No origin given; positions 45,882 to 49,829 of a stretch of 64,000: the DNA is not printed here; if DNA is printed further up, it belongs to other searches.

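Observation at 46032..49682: AcsB and the small corrinoid-protein subunit AcsD are encoded as one 1216-aa polypeptide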

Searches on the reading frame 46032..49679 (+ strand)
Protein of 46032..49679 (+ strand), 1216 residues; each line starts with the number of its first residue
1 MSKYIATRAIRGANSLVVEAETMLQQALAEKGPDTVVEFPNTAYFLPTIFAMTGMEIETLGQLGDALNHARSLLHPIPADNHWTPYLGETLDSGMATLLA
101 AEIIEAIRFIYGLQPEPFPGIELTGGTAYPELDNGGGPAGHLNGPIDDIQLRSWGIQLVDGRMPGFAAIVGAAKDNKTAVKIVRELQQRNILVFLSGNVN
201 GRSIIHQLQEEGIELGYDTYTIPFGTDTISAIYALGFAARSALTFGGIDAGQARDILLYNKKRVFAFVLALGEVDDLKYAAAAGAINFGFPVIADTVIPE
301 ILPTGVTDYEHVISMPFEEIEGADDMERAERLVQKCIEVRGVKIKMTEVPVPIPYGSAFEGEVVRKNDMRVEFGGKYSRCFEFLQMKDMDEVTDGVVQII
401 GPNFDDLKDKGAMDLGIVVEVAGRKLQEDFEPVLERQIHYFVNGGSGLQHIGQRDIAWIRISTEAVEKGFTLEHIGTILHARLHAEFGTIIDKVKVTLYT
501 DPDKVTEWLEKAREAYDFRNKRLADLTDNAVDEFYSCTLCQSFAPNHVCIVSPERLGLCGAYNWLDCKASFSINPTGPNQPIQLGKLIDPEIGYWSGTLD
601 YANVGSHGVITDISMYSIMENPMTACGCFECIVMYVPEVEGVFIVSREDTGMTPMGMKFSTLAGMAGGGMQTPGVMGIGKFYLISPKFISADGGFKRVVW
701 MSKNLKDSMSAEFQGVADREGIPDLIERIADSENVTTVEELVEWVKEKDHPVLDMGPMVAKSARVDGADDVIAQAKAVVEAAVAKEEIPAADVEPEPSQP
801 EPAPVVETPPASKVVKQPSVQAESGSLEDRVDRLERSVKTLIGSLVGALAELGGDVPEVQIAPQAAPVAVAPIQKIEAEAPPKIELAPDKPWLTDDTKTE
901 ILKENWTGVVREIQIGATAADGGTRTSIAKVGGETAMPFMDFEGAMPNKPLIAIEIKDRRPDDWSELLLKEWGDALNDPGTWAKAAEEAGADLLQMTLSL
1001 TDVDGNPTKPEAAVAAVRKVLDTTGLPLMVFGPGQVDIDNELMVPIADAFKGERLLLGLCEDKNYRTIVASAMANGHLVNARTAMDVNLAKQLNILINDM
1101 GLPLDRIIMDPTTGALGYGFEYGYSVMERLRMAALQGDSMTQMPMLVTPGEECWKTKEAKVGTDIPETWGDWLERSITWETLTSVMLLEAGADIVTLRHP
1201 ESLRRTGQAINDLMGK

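Call 3: search_protein_families(library=pfam, proteins=[window:46032-49679:+], max_evalue=0.01)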
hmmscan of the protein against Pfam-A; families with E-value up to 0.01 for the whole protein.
window:46032-49679:+ (1216 aa): 4 families
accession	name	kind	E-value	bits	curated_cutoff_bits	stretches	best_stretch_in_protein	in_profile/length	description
PF19436.4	ACS_CODH_B_C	-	2.1e-107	358.7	25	1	516-759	1-245/245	ACS/CODH beta subunit C-terminal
PF03598.20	CdhC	-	6.3e-63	211.7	24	1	351-505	1-155/155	CO dehydrogenase/acetyl-CoA synthase complex beta subunit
PF03599.22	CdhD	-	9.4e-32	110.6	24.8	1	914-1158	3-223/387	CO dehydrogenase/acetyl-CoA synthase delta subunit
PF18537.6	CODH_A_N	-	1.9e-28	98.7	32.2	1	21-110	1-83/83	Carbon monoxide dehydrogenase subunit alpha N-terminal domain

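Call 4: search_protein_families(library=ncbifam, proteins=[window:46032-49679:+], max_evalue=0.01)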
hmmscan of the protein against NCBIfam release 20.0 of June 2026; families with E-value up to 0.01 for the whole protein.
window:46032-49679:+ (1216 aa): 11 families
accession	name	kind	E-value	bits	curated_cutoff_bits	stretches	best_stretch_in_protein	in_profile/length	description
NF040764.1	CODH_ACS_al_bet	equivalog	1.5e-289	962.2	800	1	10-759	1-705/705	acetyl-CoA decarbonylase/synthase complex subunit alpha/beta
NF007078.0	PRK09529.1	subfamily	1.6e-284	945.5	809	1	1-758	1-709/710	bifunctional acetyl-CoA decarbonylase/synthase complex subunit alpha/beta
NF003379.0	PRK04456.1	domain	2.9e-138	461.4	372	1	352-786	6-432/464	acetyl-CoA decarbonylase/synthase complex subunit beta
TIGR00316.1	cdhC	equivalog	1.4e-129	432.9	355.95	1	351-779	5-422/460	CO dehydrogenase/CO-methylating acetyl-CoA synthase complex subunit beta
NF003376.0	PRK04452.1-2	subfamily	1.4e-108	362.5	280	1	899-1214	3-312/313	acetyl-CoA decarbonylase/synthase complex subunit delta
NF003377.0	PRK04452.1-3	subfamily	2.6e-100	336.4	527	1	900-1214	4-313/432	acetyl-CoA decarbonylase/synthase complex subunit delta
NF003375.0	PRK04452.1-1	subfamily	3e-74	250.6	488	1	880-1215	87-425/442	acetyl-CoA decarbonylase/synthase complex subunit delta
NF040759.1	WLP_AcsD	exception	7.1e-70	235.7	430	1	905-1214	7-312/312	acetyl-CoA decarbonylase/synthase complex subunit delta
TIGR00381.1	cdhD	equivalog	3e-56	190.9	252.9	1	896-1205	61-365/389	CO dehydrogenase/acetyl-CoA synthase subunit delta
NF003378.0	PRK04452.1-4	subfamily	5.8e-49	166.9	634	1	902-1204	64-356/384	acetyl-CoA decarbonylase/synthase complex subunit delta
TIGR00314.1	cdhA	equivalog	0.00016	19.6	781.3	1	143-229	478-565/784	CO dehydrogenase/acetyl-CoA synthase complex subunit alpha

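Call 5: find_homologous_proteins(query=window:46032-49679:+, max_evalue=1e-10)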
Query window:46032-49679:+ (1216 aa): 7993 proteins with E <= 1e-10 among 8000 candidates; the best 120 are listed.
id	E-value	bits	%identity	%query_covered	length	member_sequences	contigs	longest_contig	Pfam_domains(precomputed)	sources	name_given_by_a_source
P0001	0.0e+0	2775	100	100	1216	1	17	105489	PF18537.7,PF19436.5,PF03598.21,PF03599.23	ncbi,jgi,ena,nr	ncbi:MAG: CO dehydrogenase/CO-methylating acetyl-CoA synthase complex subunit beta [Anaerolineae bac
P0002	0.0e+0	2643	95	100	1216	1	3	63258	PF18537.7,PF19436.5,PF03598.21,PF03599.23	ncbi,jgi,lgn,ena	-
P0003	0.0e+0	2546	91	100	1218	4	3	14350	PF18537.7,PF19436.5,PF03598.21,PF03599.23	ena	-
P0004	0.0e+0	2484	88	100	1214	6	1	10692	PF18537.7,PF19436.5,PF03598.21,PF03599.23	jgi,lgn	-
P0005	0.0e+0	2406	85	100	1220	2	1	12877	PF18537.7,PF19436.5,PF03598.21,PF03599.23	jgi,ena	-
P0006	0.0e+0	2373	85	100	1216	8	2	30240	PF18537.7,PF19436.5,PF03598.21,PF03599.23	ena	-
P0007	0.0e+0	2364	84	100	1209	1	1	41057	PF18537.7,PF19436.5,PF03598.21,PF03599.23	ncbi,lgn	-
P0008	0.0e+0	2338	82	100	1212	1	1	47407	PF18537.7,PF19436.5,PF03598.21,PF03599.23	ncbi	-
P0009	0.0e+0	2335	82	100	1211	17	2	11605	PF18537.7,PF19436.5,PF03598.21,PF03599.23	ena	-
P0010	0.0e+0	2320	82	100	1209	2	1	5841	PF18537.7,PF19436.5,PF03598.21,PF03599.23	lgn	-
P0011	0.0e+0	2318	81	100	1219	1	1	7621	PF18537.7,PF19436.5,PF03598.21,PF03599.23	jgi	-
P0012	0.0e+0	2306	81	100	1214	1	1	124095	PF18537.7,PF19436.5,PF03598.21,PF03599.23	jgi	jgi:acetyl-CoA synthase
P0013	0.0e+0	2302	81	100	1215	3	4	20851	PF18537.7,PF19436.5,PF03598.21,PF03599.23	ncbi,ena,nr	ncbi:MAG: CO dehydrogenase/CO-methylating acetyl-CoA synthase complex subunit beta [Anaerolineales b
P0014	0.0e+0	2296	80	100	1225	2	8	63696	PF18537.7,PF19436.5,PF03598.21,PF03599.23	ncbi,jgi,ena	-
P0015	0.0e+0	2294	80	100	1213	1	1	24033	PF18537.7,PF19436.5,PF03598.21,PF03599.23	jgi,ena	jgi:acetyl-CoA synthase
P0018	0.0e+0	2284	79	100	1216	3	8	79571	PF18537.7,PF19436.5,PF03598.21,PF03599.23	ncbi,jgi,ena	-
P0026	0.0e+0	2213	78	100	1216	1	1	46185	PF18537.7,PF19436.5,PF03598.21,PF03599.23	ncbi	-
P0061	0.0e+0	2077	74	100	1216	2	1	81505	PF18537.7,PF19436.5,PF03598.21,PF03599.23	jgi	-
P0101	0.0e+0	2007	71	100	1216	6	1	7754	PF18537.7,PF19436.5,PF03598.21,PF03599.23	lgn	-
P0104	0.0e+0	1993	73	67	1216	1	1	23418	PF18537.7,PF19436.5,PF03598.21,PF03599.23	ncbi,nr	ncbi:MAG: Carbon monoxide dehydrogenase/acetyl-CoA synthase subunit alpha [Chloroflexi bacterium]|nr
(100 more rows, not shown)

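Call 35: search_protein_representatives(protein=window:46080-49679:+)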
Query: 1200 residues. Proteins with E-value up to 0.001 (for the whole library): 2420; up to 1e-10: 1513; up to 1e-30: 540. The best 150 are listed.
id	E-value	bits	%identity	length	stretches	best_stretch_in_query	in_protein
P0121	0.0e+00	1792.0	67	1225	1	1-1199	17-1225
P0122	0.0e+00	1056.9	47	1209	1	3-1194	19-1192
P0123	4.2e-240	816.3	52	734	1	3-742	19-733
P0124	1.0e-239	815.0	54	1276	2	3-525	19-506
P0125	7.7e-228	775.6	52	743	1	4-742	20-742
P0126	3.2e-223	760.3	74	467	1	2-451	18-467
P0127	1.3e-211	721.9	72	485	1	723-1198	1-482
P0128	1.5e-211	721.7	50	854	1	7-743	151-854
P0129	1.2e-199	682.2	47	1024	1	6-743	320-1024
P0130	3.7e-195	667.4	47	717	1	3-741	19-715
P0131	3.6e-192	657.5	46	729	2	125-739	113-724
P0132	1.0e-190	652.7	42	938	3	125-751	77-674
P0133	2.4e-188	644.8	45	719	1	12-742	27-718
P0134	7.5e-187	639.9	46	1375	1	4-743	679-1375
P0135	8.3e-187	639.7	46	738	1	426-1198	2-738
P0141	3.6e-172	591.3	47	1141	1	4-741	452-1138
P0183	3.9e-96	339.4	42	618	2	901-1191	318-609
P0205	6.8e-83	295.6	37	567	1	660-1190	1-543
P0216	7.6e-78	278.8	39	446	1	771-1198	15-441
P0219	1.2e-77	278.2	48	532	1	883-1193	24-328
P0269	1.0e-64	235.4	41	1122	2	884-1198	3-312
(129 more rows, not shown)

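Call 36: search_protein_families(library=pfam, proteins=[P0122, P0124, P0183, P0205, P0216, P0219, P0269, P0134, P0129, P0141], max_evalue=0.001)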
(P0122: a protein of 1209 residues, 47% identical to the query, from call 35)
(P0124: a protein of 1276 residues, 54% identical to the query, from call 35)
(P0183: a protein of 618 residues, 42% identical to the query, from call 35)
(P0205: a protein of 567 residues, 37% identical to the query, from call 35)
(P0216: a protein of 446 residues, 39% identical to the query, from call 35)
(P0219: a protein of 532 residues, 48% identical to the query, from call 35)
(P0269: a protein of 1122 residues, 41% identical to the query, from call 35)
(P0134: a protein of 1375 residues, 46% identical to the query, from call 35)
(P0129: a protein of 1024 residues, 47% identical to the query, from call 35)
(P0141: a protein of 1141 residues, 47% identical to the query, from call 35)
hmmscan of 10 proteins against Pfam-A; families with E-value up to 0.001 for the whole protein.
P0122 (1209 aa): 4 families
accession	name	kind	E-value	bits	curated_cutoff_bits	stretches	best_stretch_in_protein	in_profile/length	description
PF19436.4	ACS_CODH_B_C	-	5.9e-113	376.9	25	1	486-728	1-244/245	ACS/CODH beta subunit C-terminal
PF03598.20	CdhC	-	1.2e-61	207.6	24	1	321-475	1-155/155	CO dehydrogenase/acetyl-CoA synthase complex beta subunit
PF03599.22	CdhD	-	9.3e-40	137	24.8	1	899-1129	1-213/387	CO dehydrogenase/acetyl-CoA synthase delta subunit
PF18537.6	CODH_A_N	-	4.4e-28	97.5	32.2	1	22-110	2-83/83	Carbon monoxide dehydrogenase subunit alpha N-terminal domain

P0124 (1276 aa): 6 families
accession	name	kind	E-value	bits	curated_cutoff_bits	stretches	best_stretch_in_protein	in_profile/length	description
PF19436.4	ACS_CODH_B_C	-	1.4e-115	385.4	25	2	1056-1276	24-245/245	ACS/CODH beta subunit C-terminal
PF03598.20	CdhC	-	2.2e-61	206.7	24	1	315-470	1-155/155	CO dehydrogenase/acetyl-CoA synthase complex beta subunit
PF18537.6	CODH_A_N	-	4.4e-21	75.1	32.2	1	29-108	11-83/83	Carbon monoxide dehydrogenase subunit alpha N-terminal domain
PF14890.11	Intein_splicing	-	2.9e-17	63.3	35.8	1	512-1056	1-155/155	Intein splicing domain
PF14528.11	LAGLIDADG_3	-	2.9e-17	63.1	22.5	2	728-795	2-69/82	LAGLIDADG-like domain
PF05204.19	Hom_end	-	6.4e-06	26.7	21.1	0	731-772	16-56/110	Homing endonuclease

P0183 (618 aa): 2 families
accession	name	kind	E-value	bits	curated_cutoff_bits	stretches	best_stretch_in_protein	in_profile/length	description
PF19436.4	ACS_CODH_B_C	-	5e-45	154.4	25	1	1-112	130-242/245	ACS/CODH beta subunit C-terminal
PF03599.22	CdhD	-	1.8e-39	136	24.8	1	319-553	3-217/387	CO dehydrogenase/acetyl-CoA synthase delta subunit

P0205 (567 aa): 2 families
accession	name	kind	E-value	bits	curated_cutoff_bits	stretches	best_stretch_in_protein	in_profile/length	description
PF03599.22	CdhD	-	2.8e-39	135.4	24.8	1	259-534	5-240/387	CO dehydrogenase/acetyl-CoA synthase delta subunit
PF19436.4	ACS_CODH_B_C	-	1.7e-21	77.3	25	1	1-83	161-244/245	ACS/CODH beta subunit C-terminal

P0216 (446 aa): 1 family
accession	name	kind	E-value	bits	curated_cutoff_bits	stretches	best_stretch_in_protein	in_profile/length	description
PF03599.22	CdhD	-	1.4e-41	143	24.8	1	149-378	5-217/387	CO dehydrogenase/acetyl-CoA synthase delta subunit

P0219 (532 aa): 1 family
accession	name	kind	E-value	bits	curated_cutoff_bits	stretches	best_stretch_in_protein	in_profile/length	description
PF03599.22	CdhD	-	6.4e-49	167.1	24.8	1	37-319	1-242/387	CO dehydrogenase/acetyl-CoA synthase delta subunit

P0269 (1122 aa): 2 families
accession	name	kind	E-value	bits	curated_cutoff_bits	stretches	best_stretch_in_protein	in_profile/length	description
PF03063.25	Prismane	-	1e-161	539.5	27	1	509-1083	1-512/513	Prismane/CO dehydrogenase family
PF03599.22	CdhD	-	3.6e-46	158.1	24.8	1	15-255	1-222/387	CO dehydrogenase/acetyl-CoA synthase delta subunit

P0134 (1375 aa): 4 families
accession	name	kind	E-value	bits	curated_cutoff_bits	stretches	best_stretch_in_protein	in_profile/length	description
PF03063.25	Prismane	-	1.3e-168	562.3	27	1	53-620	1-512/513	Prismane/CO dehydrogenase family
PF19436.4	ACS_CODH_B_C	-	3e-123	410.6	25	1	1132-1375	1-245/245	ACS/CODH beta subunit C-terminal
PF03598.20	CdhC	-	2e-65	219.8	24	1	967-1120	1-154/155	CO dehydrogenase/acetyl-CoA synthase complex beta subunit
PF18537.6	CODH_A_N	-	3.3e-27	94.7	32.2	1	682-762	3-83/83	Carbon monoxide dehydrogenase subunit alpha N-terminal domain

P0129 (1024 aa): 5 families
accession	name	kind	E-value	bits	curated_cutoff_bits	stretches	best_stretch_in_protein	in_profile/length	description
PF19436.4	ACS_CODH_B_C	-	8.1e-119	396.1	25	1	781-1024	1-245/245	ACS/CODH beta subunit C-terminal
PF03598.20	CdhC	-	2.1e-61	206.8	24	1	615-770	1-155/155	CO dehydrogenase/acetyl-CoA synthase complex beta subunit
PF07992.20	Pyr_redox_2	-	1.6e-27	97.1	26.1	1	3-268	2-278/291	Pyridine nucleotide-disulphide oxidoreductase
PF18537.6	CODH_A_N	-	1.7e-14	54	32.2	1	320-409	2-83/83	Carbon monoxide dehydrogenase subunit alpha N-terminal domain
PF13738.12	Pyr_redox_3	-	6.1e-08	32.7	30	1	66-259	91-305/305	Pyridine nucleotide-disulphide oxidoreductase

P0141 (1141 aa): 4 families
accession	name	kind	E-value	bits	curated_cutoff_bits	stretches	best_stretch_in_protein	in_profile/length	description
PF19436.4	ACS_CODH_B_C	-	5.4e-115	383.5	25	1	897-1139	1-244/245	ACS/CODH beta subunit C-terminal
PF03598.20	CdhC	-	4.2e-62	209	24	1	731-885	1-154/155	CO dehydrogenase/acetyl-CoA synthase complex beta subunit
PF03063.25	Prismane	-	4.2e-53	181.2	27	2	212-401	345-513/513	Prismane/CO dehydrogenase family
PF18537.6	CODH_A_N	-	1.4e-26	92.8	32.2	1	454-535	2-83/83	Carbon monoxide dehydrogenase subunit alpha N-terminal domain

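Call 38: find_encoding_contigs(protein=P0122, flank=8000, max_places=4)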
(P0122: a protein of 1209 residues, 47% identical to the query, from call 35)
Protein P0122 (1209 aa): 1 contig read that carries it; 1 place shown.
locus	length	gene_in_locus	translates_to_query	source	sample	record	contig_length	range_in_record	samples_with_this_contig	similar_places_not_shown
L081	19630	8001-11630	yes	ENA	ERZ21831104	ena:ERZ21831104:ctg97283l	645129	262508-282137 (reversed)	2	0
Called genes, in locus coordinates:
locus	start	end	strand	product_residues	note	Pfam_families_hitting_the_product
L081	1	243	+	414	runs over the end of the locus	-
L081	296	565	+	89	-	-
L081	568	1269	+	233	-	-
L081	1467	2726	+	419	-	PF09861:Lar_N, PF21113:LarA_C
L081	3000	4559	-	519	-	PF01590:GAF, PF13185:GAF_2, PF00158:Sigma54_activat, PF14532:Sigma54_activ_2, PF07724:AAA_2 (weak), PF07728:AAA_5, PF25601:AAA_lid_14, PF02954:HTH_8, +3 more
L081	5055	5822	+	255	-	PF01656:CbiA, PF13614:AAA_31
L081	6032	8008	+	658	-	PF03063:Prismane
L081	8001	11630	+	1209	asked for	PF18537:CODH_A_N, PF03598:CdhC, PF19436:ACS_CODH_B_C, PF03599:CdhD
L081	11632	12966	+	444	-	PF04060:FeS, PF03599:CdhD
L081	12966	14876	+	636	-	PF00111:Fer2, PF17650:RACo_linker, PF17651:Raco_middle, PF14574:RACo_C_ter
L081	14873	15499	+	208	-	PF12654:DUF3786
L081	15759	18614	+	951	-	PF08269:dCache_2, PF17200:sCache_2, PF17201:Cache_3-Cache_2, PF00989:PAS (weak), PF08447:PAS_3, PF00512:HisKA, PF02518:HATPase_c, PF00072:Response_reg, +1 more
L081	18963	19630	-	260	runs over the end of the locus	PF05036:SPOR (weak)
